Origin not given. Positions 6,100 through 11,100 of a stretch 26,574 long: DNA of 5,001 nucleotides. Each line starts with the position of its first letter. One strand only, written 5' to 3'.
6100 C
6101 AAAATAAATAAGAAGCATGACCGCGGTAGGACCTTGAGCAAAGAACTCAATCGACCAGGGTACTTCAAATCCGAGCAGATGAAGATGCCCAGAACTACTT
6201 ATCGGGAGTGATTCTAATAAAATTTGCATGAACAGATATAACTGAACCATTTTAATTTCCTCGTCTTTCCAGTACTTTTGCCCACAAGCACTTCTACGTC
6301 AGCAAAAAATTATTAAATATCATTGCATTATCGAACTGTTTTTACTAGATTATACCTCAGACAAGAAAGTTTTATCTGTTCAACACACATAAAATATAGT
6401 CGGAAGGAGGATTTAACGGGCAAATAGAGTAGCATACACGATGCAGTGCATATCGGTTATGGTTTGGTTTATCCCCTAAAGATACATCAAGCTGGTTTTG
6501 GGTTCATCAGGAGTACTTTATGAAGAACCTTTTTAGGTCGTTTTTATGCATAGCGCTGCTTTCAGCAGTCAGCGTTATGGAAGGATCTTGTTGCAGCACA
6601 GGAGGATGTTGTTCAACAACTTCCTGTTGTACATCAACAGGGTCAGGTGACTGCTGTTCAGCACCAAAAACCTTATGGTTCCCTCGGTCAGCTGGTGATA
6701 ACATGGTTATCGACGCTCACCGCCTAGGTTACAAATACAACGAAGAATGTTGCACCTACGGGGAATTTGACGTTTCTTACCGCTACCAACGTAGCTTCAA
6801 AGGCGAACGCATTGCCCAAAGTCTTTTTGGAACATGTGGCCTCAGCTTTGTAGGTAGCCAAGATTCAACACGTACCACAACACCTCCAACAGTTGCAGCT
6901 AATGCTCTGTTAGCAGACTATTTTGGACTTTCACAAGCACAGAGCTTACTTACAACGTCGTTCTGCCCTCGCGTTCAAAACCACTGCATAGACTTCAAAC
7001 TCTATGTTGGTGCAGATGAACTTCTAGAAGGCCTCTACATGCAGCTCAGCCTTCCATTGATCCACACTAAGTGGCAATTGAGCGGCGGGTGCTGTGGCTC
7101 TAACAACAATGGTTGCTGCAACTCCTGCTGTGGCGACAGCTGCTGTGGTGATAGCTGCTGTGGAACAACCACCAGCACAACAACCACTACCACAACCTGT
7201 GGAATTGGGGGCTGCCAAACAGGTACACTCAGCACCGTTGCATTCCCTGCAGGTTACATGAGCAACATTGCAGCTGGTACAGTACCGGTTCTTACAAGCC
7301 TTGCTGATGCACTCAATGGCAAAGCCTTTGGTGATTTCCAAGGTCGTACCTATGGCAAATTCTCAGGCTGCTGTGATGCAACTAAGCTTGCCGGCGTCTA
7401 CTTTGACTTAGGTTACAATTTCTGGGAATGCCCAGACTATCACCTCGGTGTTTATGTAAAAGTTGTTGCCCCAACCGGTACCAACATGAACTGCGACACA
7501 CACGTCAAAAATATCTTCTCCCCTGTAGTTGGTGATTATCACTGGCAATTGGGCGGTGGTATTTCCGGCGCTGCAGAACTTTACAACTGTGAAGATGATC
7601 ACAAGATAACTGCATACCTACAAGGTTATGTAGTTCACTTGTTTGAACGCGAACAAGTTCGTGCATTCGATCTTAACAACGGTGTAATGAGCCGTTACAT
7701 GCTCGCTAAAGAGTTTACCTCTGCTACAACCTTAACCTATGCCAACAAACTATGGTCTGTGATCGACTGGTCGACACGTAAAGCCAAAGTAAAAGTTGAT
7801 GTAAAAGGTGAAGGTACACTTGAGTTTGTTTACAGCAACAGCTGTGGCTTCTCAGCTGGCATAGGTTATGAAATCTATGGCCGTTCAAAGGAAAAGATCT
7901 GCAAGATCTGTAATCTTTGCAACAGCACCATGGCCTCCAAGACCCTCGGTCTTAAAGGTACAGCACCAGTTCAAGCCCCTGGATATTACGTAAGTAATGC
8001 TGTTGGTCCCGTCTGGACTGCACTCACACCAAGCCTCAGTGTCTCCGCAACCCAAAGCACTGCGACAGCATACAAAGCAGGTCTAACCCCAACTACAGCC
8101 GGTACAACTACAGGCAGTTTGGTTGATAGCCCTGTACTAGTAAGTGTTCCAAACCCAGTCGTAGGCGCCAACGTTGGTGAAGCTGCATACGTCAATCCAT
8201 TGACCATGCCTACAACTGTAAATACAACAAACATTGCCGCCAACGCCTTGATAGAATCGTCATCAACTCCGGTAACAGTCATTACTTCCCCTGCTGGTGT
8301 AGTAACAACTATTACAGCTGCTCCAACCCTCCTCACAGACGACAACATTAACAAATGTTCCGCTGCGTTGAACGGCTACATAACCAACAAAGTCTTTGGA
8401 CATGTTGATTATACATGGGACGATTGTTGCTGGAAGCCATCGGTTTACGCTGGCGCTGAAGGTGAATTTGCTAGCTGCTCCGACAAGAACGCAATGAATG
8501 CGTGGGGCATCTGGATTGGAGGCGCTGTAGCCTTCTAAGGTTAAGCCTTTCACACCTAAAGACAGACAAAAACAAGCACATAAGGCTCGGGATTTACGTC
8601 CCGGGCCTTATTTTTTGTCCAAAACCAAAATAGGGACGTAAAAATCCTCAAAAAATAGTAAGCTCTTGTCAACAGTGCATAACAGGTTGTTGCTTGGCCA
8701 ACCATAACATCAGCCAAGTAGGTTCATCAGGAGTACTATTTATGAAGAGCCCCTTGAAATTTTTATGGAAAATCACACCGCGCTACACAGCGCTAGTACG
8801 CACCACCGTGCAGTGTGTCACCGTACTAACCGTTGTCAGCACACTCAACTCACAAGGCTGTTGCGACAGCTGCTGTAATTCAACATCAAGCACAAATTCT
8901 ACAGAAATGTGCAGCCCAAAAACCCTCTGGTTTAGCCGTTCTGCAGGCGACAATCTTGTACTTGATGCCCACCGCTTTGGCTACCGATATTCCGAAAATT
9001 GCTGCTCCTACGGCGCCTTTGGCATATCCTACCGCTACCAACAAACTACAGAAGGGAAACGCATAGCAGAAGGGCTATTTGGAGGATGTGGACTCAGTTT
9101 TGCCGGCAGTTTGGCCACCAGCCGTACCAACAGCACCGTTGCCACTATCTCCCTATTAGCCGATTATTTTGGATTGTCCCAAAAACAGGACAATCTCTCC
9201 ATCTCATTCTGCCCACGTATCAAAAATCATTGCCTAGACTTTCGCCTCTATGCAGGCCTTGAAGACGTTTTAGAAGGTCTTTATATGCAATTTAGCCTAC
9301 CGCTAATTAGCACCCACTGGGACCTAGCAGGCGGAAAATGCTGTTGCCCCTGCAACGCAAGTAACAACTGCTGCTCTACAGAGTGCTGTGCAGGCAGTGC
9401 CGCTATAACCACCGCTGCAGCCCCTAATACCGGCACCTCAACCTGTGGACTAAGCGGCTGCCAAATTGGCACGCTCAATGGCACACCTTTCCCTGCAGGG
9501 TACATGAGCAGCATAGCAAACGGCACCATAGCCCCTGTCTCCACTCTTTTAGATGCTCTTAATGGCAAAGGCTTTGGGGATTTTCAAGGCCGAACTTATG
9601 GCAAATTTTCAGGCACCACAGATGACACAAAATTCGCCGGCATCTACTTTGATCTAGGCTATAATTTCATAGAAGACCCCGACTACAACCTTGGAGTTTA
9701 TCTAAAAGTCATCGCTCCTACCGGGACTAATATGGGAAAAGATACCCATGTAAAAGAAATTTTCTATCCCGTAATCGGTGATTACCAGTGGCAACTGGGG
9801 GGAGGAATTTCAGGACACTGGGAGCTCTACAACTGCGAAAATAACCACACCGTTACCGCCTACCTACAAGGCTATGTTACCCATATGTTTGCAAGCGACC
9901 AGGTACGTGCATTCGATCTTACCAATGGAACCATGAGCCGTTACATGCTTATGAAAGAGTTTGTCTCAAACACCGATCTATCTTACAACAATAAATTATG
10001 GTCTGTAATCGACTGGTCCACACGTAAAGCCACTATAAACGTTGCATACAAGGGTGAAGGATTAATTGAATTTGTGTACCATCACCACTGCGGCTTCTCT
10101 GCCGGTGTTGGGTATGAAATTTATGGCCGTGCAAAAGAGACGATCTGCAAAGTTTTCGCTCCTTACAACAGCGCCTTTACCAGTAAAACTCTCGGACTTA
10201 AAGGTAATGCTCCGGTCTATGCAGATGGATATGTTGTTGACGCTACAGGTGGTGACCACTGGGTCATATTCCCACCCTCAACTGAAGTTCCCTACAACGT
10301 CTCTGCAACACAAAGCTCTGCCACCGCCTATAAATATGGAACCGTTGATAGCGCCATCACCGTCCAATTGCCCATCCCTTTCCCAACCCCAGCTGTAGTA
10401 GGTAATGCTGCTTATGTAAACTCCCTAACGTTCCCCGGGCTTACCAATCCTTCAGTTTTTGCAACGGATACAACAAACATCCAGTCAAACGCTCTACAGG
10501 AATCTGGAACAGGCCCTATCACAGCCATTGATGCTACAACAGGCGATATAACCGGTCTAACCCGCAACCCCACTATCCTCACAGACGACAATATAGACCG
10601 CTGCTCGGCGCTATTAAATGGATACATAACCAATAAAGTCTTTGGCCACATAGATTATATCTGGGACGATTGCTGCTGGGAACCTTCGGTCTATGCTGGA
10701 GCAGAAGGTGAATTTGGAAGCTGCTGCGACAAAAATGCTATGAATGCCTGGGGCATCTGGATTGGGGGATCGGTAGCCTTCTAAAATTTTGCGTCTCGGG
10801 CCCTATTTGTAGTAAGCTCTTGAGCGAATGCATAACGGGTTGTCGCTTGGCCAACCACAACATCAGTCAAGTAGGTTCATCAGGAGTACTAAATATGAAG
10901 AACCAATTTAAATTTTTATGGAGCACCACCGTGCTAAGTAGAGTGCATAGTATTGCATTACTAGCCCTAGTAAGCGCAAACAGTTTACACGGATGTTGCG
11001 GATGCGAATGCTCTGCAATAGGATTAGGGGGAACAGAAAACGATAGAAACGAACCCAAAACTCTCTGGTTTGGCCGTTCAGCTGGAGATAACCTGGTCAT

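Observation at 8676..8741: Conserved leader of paralogues 2 and 3 can fold as a textbook H-type pseudoknot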

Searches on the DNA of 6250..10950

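Call 45: search_rna_families(source=window, start=6250, end=10950, threshold=evalue, max_evalue=5)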
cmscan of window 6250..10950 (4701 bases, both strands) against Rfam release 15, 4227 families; matches with E-value up to 5: 4.
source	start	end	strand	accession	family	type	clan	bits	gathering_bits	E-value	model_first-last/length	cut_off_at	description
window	7127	7196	-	RF04214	MIR7526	Gene; miRNA;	-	25.7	110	0.05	1-113/113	no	MIR7526 microRNA precursor family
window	7139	7197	-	RF04055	mir-1261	Gene; miRNA;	-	24.6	91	0.23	1-82/82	no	mir-1261 microRNA precursor family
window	7127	7195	-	RF04081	mir-1992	Gene; miRNA;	-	23.2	70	0.058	1-75/75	no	mir-1992 microRNA precursor family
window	7142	7196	-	RF00256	mir-196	Gene; miRNA;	-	17.8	55.4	3.1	1-77/77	no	mir-196 microRNA precursor family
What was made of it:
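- On Any described RNA family or riboswitch class (Rfam 15): At E up to 5 over 6250-10950 only four weak miRNA-model hits appear, all at 7127-7197, none in a leader (call 45).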

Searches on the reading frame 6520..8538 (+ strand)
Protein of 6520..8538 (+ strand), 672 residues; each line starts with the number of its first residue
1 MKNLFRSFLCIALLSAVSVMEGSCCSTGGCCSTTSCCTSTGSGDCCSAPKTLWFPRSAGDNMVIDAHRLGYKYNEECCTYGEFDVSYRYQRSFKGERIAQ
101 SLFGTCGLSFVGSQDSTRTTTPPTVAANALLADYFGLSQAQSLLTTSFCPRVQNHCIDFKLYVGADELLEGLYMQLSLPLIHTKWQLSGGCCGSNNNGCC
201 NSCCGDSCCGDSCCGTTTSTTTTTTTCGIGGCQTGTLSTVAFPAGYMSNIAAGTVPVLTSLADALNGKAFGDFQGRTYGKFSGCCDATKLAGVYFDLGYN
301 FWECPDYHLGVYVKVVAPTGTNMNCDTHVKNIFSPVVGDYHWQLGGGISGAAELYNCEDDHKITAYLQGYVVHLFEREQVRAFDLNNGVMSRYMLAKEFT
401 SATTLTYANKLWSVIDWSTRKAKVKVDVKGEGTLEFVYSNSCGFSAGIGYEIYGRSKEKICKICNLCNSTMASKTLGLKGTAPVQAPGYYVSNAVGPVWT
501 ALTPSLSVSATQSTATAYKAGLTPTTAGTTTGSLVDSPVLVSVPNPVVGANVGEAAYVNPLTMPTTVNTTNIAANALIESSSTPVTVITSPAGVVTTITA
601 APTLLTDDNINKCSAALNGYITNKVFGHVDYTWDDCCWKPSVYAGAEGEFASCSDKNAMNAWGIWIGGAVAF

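Call 5: search_protein_families(library=pfam, proteins=[window:6520-8538:+], max_evalue=0.01)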
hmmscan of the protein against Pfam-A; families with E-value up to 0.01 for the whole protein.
window:6520-8538:+ (672 aa): 0 families
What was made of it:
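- Tried and rejected: Pfam on the three paralogues: no family (call 5).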
